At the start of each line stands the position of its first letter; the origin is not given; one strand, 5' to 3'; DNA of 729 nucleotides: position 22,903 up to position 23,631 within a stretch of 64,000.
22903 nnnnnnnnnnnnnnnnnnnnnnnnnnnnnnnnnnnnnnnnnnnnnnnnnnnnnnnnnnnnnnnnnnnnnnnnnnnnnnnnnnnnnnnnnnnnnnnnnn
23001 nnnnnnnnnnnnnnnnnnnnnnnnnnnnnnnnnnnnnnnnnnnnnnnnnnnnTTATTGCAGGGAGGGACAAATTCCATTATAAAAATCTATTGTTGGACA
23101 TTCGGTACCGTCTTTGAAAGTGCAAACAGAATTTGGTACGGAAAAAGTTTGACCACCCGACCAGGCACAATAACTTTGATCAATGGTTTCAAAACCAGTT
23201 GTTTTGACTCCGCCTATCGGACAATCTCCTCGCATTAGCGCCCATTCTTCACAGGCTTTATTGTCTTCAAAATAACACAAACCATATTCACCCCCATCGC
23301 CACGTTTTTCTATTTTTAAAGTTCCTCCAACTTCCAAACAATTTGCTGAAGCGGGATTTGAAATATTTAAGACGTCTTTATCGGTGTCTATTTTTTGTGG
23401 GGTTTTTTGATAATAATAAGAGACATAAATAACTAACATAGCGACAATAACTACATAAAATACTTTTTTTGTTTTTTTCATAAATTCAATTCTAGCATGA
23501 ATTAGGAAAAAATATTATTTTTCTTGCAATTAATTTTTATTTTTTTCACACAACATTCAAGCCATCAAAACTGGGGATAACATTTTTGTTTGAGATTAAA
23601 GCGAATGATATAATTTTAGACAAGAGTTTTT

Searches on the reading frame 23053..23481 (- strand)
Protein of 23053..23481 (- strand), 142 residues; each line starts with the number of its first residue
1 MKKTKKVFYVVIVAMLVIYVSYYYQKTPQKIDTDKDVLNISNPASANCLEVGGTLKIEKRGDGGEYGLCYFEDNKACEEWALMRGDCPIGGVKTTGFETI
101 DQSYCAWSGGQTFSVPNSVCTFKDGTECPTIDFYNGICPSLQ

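Call 14: search_protein_families(library=pfam, proteins=[window:23053-23481:-], max_evalue=0.01)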
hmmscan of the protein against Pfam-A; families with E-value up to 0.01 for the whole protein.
window:23053-23481:- (142 aa): 1 family
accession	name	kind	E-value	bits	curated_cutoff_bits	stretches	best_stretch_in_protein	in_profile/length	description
PF03891.20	DUF333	-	2.1e-20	73.2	25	1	40-86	2-47/47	Domain of unknown function (DUF333)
